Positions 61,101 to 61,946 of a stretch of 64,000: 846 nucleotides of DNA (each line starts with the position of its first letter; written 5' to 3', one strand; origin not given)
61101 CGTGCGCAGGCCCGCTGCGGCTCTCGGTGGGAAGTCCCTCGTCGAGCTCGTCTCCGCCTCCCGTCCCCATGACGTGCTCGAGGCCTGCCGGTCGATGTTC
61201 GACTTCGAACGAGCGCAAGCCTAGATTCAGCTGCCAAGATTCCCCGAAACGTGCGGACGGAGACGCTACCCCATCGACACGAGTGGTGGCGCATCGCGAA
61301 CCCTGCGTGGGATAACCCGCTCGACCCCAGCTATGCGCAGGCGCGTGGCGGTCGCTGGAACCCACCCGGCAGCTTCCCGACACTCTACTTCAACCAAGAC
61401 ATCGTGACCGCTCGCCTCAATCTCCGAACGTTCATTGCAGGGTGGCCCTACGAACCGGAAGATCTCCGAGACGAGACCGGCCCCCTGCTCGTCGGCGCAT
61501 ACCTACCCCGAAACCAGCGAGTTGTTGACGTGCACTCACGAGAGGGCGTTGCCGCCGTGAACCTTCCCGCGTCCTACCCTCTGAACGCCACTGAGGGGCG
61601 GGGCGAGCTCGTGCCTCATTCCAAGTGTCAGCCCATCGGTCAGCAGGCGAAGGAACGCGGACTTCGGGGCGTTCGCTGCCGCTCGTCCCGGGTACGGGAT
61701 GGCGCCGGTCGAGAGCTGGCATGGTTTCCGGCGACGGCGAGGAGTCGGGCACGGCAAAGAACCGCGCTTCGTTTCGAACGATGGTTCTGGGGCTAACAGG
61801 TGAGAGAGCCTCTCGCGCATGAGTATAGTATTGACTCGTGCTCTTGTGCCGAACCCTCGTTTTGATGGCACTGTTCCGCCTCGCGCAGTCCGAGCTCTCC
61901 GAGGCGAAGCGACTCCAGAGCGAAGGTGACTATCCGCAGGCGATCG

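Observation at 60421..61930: RES-Xre toxin-antitoxin cassette flanked by about 120-bp direct repeats that duplicate a neighbour's promoter and 5' end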

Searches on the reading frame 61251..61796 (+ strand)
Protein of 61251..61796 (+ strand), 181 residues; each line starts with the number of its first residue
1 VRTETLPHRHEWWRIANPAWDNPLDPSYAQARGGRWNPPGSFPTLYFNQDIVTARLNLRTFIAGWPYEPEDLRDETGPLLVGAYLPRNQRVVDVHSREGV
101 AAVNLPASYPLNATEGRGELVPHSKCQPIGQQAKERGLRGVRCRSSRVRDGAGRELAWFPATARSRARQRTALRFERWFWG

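Call 5: search_protein_families(library=pfam, proteins=[window:61251-61796:+], max_evalue=0.01)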
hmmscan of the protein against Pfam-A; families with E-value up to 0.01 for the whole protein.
window:61251-61796:+ (181 aa): 1 family
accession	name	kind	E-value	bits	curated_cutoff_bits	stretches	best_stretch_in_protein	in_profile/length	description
PF08808.17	RES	-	2.4e-11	44.3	23.2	1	12-173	2-152/157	RES domain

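Call 11: find_homologous_proteins(query=window:61251-61796:+)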
Query window:61251-61796:+ (181 aa): 1389 proteins with E <= 0.001 among 1609 candidates; the best 120 are listed.
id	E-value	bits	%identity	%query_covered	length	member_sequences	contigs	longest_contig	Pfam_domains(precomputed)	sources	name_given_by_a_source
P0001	7.6e-116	403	95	100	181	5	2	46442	PF08808.18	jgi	-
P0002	1.1e-110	386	94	100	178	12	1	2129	PF08808.18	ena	-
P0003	1.7e-98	346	84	99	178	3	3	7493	PF08808.18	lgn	-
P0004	5.2e-98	345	82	99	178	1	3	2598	PF08808.18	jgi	jgi:hypothetical protein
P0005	5.5e-94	331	80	100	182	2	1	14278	PF08808.18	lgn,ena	-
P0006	5.7e-94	331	78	100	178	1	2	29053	PF08808.18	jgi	jgi:hypothetical protein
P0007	1.2e-90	321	78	100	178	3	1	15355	PF08808.18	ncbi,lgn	-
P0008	1.6e-90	320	75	100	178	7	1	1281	PF08808.18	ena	-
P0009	4.5e-88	312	74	100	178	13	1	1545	PF08808.18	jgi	jgi:hypothetical protein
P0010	1.4e-87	311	75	100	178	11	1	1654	PF08808.18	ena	-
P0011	2.1e-87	310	76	99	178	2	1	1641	PF08808.18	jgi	jgi:hypothetical protein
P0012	2.3e-87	310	75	100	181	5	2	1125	PF08808.18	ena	-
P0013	5.3e-87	309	76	99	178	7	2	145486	PF08808.18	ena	-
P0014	1.4e-86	307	75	100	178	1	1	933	PF08808.18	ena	-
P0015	2.4e-86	306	73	100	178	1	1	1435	PF08808.18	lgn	-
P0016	3.0e-86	306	75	100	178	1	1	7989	PF08808.18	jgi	jgi:hypothetical protein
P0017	5.3e-86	305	73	100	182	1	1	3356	PF08808.18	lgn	-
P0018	9.7e-86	305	73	100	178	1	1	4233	PF08808.18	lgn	-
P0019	1.3e-85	304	75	100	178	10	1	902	PF08808.18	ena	-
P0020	3.5e-85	303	75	100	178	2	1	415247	PF08808.18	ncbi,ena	-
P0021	7.1e-85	302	73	100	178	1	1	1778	PF08808.18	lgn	-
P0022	3.2e-84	300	73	100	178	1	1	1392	PF08808.18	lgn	-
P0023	6.8e-84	298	74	99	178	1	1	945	PF08808.18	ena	-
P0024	3.1e-83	296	71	100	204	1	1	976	PF08808.18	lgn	-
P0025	3.6e-83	296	73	100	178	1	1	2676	PF08808.18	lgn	-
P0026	3.9e-83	296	72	100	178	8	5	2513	PF08808.18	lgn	-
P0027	1.2e-82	294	71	99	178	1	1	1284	PF08808.18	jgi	-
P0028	2.9e-82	293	73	95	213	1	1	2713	PF08808.18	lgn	-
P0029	7.0e-82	292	73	97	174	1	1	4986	PF08808.18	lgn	-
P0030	2.3e-81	290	71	99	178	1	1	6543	PF08808.18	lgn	-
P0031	2.9e-81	290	69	100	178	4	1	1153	PF08808.18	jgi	-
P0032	4.9e-81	289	71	100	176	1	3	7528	PF08808.18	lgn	-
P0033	1.4e-80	288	70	100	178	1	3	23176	PF08808.18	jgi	jgi:hypothetical protein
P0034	3.2e-80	286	70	100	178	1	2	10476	PF08808.18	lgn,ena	-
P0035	1.1e-79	285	69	99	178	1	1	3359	PF08808.18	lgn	-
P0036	1.3e-79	285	71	100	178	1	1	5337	PF08808.18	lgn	-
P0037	1.9e-79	284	70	100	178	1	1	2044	PF08808.18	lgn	-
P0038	3.5e-79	283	68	99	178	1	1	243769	PF08808.18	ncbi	ncbi:MAG: RES family NAD+ phosphorylase [Myxococcota bacterium]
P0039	4.8e-79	283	68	100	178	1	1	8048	PF08808.18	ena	-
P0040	1.9e-78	281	70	99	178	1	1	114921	PF08808.18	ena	-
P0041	2.4e-78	280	69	98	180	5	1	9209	PF08808.18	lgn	-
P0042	2.5e-78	280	71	99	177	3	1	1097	PF08808.18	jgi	jgi:RES domain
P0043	5.5e-78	279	69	100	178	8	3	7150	PF08808.18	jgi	jgi:hypothetical protein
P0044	7.5e-78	279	69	100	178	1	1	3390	PF08808.18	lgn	-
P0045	1.5e-77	278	68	100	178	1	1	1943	PF08808.18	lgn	-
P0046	1.6e-77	278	68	100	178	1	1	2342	PF08808.18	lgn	-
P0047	2.1e-77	277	67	100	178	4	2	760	PF08808.18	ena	-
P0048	2.4e-77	277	70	100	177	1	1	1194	PF08808.18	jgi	jgi:RES domain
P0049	2.6e-77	277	67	100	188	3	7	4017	PF08808.18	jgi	-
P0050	3.8e-77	276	68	100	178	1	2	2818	PF08808.18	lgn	-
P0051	3.9e-77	276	67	100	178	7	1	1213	PF08808.18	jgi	jgi:hypothetical protein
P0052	4.7e-77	276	68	100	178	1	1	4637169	PF08808.18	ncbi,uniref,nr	ncbi:RES domain-containing protein [Egibacter rhizosphaerae]|uniref:RES domain-containing protein n=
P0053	5.2e-77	276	68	100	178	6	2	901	PF08808.18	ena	-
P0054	6.3e-77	276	69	100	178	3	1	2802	PF08808.18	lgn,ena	-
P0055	1.0e-76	275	68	99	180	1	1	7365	PF08808.18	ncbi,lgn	-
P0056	1.3e-76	275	67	99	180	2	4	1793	PF08808.18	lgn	-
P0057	1.7e-76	274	67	100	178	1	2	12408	PF08808.18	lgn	-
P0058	1.8e-76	274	69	100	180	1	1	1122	PF08808.18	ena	-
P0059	1.8e-76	274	67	100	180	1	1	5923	PF08808.18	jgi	jgi:hypothetical protein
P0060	2.0e-76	274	67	99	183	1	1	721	PF08808.18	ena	-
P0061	2.3e-76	274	67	100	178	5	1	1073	PF08808.18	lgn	-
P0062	2.6e-76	274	68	100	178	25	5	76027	PF08808.18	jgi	jgi:RES domain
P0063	3.1e-76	273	68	100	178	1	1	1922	PF08808.18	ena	-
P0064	3.7e-76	273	67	100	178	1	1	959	PF08808.18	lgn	-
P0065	5.4e-76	273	68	99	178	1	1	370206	PF08808.18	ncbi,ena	-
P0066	5.7e-76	273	66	100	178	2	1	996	PF08808.18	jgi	-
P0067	6.0e-76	273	69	100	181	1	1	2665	PF08808.18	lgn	-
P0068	9.0e-76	272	66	100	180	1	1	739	PF08808.18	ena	-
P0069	1.3e-75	271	65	100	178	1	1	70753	PF08808.18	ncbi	ncbi:hypothetical protein BH24PSE2_BH24PSE2_13090 [soil metagenome]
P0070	1.4e-75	271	65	98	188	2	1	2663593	PF08808.18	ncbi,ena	-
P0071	1.5e-75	271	66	100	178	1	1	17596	PF08808.18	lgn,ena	-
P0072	1.8e-75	271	69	100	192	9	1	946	PF08808.18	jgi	-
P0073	2.0e-75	271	66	100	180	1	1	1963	PF08808.18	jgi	jgi:hypothetical protein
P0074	2.1e-75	271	66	100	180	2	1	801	PF08808.18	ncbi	-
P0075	2.6e-75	270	66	100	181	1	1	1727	PF08808.18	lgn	-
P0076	2.6e-75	270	65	100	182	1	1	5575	PF08808.18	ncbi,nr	ncbi:MAG: RES family NAD+ phosphorylase [Gammaproteobacteria bacterium]|nr:RES family NAD+ phosphory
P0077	3.1e-75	270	68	99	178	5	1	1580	PF08808.18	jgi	jgi:hypothetical protein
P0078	3.6e-75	270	67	100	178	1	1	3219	PF08808.18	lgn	-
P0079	3.8e-75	270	66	100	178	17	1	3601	PF08808.18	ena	-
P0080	4.0e-75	270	65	100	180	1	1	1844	PF08808.18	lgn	-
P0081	4.2e-75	270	69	99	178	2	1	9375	PF08808.18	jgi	-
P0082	5.2e-75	270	66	100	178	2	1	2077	PF08808.18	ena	-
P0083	5.3e-75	269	67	100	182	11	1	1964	PF08808.18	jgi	-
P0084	6.0e-75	269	66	99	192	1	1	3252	PF08808.18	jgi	jgi:hypothetical protein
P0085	6.7e-75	269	68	99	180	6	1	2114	PF08808.18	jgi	jgi:hypothetical protein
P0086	6.9e-75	269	66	99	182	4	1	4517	PF08808.18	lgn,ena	-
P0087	7.4e-75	269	66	100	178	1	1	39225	PF08808.18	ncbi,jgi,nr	ncbi:MAG TPA: RES domain-containing protein [Acidimicrobiales bacterium]|jgi:hypothetical protein|nr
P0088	8.7e-75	269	66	100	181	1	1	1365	PF08808.18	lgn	-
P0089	9.0e-75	269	69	100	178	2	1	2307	PF08808.18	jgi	jgi:hypothetical protein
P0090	9.8e-75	269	67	99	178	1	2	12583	PF08808.18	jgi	jgi:hypothetical protein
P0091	9.8e-75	269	68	99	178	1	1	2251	PF08808.18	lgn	-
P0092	9.9e-75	269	66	99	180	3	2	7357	PF08808.18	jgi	jgi:hypothetical protein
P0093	1.1e-74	268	66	100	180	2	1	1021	PF08808.18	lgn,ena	-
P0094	1.1e-74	268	66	100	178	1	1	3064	PF08808.18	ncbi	-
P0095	1.1e-74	268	64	99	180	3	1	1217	PF08808.18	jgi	jgi:hypothetical protein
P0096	1.1e-74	268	67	99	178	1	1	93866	PF08808.18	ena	-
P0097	1.2e-74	268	67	99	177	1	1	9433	PF08808.18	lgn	-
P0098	1.3e-74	268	67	100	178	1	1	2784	PF08808.18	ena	-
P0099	1.5e-74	268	66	100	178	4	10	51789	PF08808.18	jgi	jgi:hypothetical protein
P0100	1.7e-74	268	66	99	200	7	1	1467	PF08808.18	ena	-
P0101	1.8e-74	268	68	99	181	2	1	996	PF08808.18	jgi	-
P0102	1.9e-74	268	66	100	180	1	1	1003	PF08808.18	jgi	jgi:hypothetical protein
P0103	2.0e-74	268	65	100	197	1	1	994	PF08808.18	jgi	jgi:RES domain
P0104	2.9e-74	267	68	94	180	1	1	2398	PF08808.18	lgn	-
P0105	3.5e-74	267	67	100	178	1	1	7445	PF08808.18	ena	-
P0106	3.6e-74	267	66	99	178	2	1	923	PF08808.18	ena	-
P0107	3.7e-74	267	66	99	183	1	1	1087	PF08808.18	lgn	-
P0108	3.7e-74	267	66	99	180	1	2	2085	PF08808.18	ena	-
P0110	4.1e-74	267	67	100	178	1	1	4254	PF08808.18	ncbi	ncbi:MAG: RES family NAD+ phosphorylase [Nitriliruptoraceae bacterium]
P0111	4.2e-74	267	67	98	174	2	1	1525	PF08808.18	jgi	jgi:hypothetical protein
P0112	4.4e-74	266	68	98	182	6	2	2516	PF08808.18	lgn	-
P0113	4.5e-74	266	66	99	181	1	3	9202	PF08808.18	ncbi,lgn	-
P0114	6.4e-74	266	65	100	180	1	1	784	PF08808.18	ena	-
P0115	6.4e-74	266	66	100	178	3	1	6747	PF08808.18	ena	-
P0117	7.3e-74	266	66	100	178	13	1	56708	PF08808.18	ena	-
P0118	7.9e-74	266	66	100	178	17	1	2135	PF08808.18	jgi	jgi:RES domain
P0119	8.5e-74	266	66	100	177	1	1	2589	PF08808.18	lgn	-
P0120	8.7e-74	266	64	100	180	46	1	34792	PF08808.18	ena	-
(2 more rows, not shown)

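Call 12: search_protein_families(library=ncbifam, proteins=[window:61251-61796:+], max_evalue=0.01)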
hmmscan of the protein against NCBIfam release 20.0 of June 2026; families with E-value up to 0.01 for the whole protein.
window:61251-61796:+ (181 aa): 1 family
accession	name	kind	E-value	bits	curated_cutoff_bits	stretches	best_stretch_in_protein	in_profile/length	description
NF049844.1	Res_ParT_toxin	subfamily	0.00016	21.5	110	1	13-57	1-44/147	type II RES/Xre toxin-antitoxin system toxin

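Call 13: find_encoding_contigs(protein=P0001, flank=6000, max_places=4)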
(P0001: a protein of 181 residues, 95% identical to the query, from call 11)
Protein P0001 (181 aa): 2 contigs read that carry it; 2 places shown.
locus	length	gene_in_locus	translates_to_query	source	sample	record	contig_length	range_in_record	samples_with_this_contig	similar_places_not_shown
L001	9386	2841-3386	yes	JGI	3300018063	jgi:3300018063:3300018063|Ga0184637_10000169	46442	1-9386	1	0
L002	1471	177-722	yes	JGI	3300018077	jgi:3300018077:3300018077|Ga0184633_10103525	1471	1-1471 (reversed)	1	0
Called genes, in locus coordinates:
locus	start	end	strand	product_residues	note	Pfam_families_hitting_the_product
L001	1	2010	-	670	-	?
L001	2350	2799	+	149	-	PF15943:YdaS_toxin (faint)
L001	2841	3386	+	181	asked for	PF08808:RES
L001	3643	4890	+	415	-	-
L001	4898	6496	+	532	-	PF01839:FG-GAP (faint), PF13517:FG-GAP_3, PF07593:UnbV_ASPIC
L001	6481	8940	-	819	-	PF00884:Sulfatase, PF01663:Phosphodiest, PF16347:SGSH_C, PF13432:TPR_16, PF14559:TPR_19, PF14559:TPR_19, PF13414:TPR_11, PF13432:TPR_16, +21 more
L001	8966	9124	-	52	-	PF09720:Unstab_antitox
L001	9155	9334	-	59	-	-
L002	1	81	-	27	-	?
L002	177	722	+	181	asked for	PF08808:RES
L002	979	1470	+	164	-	?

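Call 14: find_encoding_contigs(protein=P0006, flank=6000, max_places=4)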
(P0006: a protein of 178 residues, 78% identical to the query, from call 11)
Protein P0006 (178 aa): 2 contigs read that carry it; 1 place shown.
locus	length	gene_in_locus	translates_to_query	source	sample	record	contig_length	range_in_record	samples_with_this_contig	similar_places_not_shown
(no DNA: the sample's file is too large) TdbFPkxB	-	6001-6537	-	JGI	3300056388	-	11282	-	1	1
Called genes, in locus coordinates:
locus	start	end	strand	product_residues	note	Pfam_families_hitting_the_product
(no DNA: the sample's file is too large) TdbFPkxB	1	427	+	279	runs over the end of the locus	PF00106:adh_short, PF08659:KR, PF13460:NAD_binding_10 (weak), PF13561:adh_short_C2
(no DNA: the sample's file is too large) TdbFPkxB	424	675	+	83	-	-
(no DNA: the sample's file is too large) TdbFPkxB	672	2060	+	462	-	PF01425:Amidase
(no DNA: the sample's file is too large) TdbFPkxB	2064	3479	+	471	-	PF01546:Peptidase_M20, PF07687:M20_dimer (weak)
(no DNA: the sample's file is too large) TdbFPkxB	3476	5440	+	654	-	PF03169:OPT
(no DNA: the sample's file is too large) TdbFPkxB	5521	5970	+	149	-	-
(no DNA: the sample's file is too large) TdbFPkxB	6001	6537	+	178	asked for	PF08808:RES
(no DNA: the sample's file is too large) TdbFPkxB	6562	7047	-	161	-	PF04008:Adenosine_kin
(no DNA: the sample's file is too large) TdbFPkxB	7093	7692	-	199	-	-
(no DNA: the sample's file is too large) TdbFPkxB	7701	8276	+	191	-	PF13280:WYL, PF25583:WCX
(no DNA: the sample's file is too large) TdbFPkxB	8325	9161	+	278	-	PF20240:DUF6597, PF12833:HTH_18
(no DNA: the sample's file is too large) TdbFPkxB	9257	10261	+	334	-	PF08100:Dimerisation, PF00891:Methyltransf_2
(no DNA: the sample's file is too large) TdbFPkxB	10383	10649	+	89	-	?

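Call 17: find_encoding_contigs(protein=P0003, flank=6000, max_places=4)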
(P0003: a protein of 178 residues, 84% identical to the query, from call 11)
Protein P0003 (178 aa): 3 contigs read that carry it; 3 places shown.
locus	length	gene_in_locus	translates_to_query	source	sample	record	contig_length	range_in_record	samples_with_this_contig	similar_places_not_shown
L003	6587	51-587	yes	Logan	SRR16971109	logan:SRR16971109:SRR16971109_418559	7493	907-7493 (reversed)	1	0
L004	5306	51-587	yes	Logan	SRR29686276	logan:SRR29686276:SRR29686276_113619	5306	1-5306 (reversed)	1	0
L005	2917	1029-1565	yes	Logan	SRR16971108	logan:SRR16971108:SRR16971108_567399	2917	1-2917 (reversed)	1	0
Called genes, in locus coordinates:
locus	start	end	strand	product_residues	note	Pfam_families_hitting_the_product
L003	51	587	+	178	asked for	PF08808:RES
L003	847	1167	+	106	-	PF04255:DUF433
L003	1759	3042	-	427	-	PF01979:Amidohydro_1, PF07969:Amidohydro_3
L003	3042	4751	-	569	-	PF00400:WD40 (faint), PF00930:DPPIV_N (faint), PF25174:Beta-prop_THOC3 (faint), PF07676:PD40 (faint), PF26550:Tricorn_2nd (faint), PF26549:Tricorn_N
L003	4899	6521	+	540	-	PF00069:Pkinase, PF07714:PK_Tyr_Ser-Thr, PF03109:ABC1 (weak), PF08308:PEGA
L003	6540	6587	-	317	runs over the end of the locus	?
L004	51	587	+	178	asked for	PF08808:RES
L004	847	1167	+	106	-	PF04255:DUF433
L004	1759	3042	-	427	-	PF01979:Amidohydro_1, PF07969:Amidohydro_3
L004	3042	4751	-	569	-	PF00400:WD40 (faint), PF00930:DPPIV_N (faint), PF25174:Beta-prop_THOC3 (faint), PF07676:PD40 (faint), PF26550:Tricorn_2nd (faint), PF26549:Tricorn_N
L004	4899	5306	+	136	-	?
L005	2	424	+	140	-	?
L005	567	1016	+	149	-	PF15943:YdaS_toxin (weak)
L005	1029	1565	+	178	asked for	PF08808:RES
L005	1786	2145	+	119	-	PF04255:DUF433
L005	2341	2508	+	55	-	-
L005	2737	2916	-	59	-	?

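Call 18: find_encoding_contigs(protein=P0005, flank=6000, max_places=4)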
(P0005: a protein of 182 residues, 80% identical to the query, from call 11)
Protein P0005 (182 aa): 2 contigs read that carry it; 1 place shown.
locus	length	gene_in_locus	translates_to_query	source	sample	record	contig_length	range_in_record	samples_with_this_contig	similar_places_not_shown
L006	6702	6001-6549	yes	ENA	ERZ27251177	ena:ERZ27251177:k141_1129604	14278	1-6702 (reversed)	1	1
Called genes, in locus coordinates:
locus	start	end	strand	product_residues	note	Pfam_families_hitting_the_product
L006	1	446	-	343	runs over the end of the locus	-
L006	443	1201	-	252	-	PF04909:Amidohydro_2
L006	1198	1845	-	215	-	PF04909:Amidohydro_2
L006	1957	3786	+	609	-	PF00474:SSF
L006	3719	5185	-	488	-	PF13360:PQQ_2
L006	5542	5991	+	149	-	PF15943:YdaS_toxin (weak)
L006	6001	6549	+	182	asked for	PF08808:RES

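Call 30: find_encoding_contigs(protein=P0002, flank=3000, max_places=3)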
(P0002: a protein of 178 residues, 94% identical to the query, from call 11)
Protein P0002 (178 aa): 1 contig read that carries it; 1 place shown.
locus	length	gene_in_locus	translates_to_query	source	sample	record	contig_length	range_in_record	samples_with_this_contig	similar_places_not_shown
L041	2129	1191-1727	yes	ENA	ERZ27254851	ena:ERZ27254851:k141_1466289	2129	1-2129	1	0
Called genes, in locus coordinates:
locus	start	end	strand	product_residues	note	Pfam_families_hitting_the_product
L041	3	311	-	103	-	?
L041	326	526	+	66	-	-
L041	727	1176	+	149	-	PF15943:YdaS_toxin (weak)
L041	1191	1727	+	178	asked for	PF08808:RES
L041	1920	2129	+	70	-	?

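Call 31: find_encoding_contigs(protein=P0004, flank=3000, max_places=3)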
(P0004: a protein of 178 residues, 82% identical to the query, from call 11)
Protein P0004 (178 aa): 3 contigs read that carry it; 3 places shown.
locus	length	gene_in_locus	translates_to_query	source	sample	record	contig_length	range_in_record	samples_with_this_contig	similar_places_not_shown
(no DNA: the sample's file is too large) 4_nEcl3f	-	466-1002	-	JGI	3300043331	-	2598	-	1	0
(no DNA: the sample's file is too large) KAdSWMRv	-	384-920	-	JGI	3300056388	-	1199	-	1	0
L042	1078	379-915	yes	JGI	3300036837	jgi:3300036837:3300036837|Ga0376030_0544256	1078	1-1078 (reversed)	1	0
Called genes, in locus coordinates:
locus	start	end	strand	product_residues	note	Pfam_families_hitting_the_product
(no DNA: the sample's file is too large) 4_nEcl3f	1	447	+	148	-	?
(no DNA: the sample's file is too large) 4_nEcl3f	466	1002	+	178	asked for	PF08808:RES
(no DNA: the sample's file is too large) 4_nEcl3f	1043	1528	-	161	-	PF04008:Adenosine_kin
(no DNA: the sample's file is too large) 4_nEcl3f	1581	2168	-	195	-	-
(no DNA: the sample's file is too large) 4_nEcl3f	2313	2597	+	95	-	?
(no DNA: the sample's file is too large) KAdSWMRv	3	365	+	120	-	?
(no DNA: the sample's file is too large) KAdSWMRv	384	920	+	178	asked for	PF08808:RES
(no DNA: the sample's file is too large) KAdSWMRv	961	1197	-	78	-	?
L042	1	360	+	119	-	?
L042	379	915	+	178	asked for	PF08808:RES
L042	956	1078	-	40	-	?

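Call 33: search_solved_structures(query=window:61251-61796:+, max_evalue=1, show_alignments=1)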
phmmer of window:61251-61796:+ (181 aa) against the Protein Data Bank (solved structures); distinct sequences matched with E-value up to 1: 2.
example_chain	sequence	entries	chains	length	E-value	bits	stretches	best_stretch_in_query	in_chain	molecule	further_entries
6qi5_P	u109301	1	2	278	0.041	16.8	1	4-52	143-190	Pre-hexon-linking protein VIII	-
6fkg_A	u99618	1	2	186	0.19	14.6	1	24-49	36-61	Rv1989c (MbcT)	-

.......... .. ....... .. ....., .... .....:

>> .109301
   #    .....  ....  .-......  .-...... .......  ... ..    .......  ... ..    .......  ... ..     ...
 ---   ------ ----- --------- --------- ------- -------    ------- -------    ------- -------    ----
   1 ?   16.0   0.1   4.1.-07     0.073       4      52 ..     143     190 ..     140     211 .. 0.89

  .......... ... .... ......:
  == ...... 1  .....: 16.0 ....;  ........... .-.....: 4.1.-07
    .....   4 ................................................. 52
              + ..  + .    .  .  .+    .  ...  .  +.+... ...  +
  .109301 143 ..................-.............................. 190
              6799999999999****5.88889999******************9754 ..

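Call 38: search_solved_structures(query=A4, max_evalue=1, show_alignments=2)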
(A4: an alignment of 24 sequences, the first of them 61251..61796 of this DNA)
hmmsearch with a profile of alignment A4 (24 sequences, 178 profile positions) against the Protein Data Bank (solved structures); distinct sequences matched with E-value up to 1: 2.
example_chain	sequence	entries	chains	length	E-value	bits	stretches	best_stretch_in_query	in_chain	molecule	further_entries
6fkg_A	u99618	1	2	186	0.0011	22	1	19-62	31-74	Rv1989c (MbcT)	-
6ofb_A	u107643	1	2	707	0.086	15.8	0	132-166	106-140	Glutamine-dependent NAD(+) synthetase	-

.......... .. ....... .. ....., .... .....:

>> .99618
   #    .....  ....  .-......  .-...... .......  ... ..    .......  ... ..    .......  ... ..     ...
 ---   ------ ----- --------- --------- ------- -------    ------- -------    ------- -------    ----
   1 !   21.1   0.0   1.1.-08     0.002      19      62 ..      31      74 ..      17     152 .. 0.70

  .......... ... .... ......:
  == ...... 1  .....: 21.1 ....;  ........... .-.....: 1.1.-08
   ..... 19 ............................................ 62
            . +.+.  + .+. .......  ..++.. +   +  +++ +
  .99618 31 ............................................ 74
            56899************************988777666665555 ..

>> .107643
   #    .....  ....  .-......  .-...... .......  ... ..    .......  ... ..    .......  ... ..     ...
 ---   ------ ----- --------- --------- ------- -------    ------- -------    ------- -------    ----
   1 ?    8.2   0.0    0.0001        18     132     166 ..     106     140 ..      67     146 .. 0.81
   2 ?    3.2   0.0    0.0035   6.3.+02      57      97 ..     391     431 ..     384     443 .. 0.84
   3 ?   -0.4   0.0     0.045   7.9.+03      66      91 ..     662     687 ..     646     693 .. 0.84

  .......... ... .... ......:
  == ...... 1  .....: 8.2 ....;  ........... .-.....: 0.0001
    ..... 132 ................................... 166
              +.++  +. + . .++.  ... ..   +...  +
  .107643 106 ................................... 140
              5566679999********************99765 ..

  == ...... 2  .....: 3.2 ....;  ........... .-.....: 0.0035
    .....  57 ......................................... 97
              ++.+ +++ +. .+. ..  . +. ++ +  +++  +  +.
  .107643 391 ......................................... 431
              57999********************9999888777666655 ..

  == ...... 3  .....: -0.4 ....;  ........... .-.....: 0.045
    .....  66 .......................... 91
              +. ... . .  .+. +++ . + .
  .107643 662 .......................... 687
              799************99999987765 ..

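Call 49: predict_structure(alignment_id=A4)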
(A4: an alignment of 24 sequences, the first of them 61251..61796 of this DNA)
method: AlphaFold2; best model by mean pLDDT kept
length: 181 residues; sequences in the alignment: 24
mean_pLDDT: 82.6   pTM: 0.82
mean pLDDT of the five models: 82.6, 69.3, 64.0, 60.9, 60.9
residues with pLDDT >= 90: 54; 70-90: 100; 50-70: 26; < 50: 1
segments of 3 or more residues with pLDDT < 50: none
pLDDT, mean of each block of 10 residues (from residue 1): 90 90 84 71 85 85 67 87 93 88 85 68 84 90 71 82 77 92 81
secondary structure, 60 per line:
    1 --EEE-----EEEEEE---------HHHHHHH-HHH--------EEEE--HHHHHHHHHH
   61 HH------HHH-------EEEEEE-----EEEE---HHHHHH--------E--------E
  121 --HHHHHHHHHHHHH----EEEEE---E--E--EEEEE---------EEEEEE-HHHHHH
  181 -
elements in order: E3-5 E11-16 H26-32 E45-48 H51-62 E79-84 E90-93 H97-102 H123-135 E140-144 E154-158 E168-173 H175-180
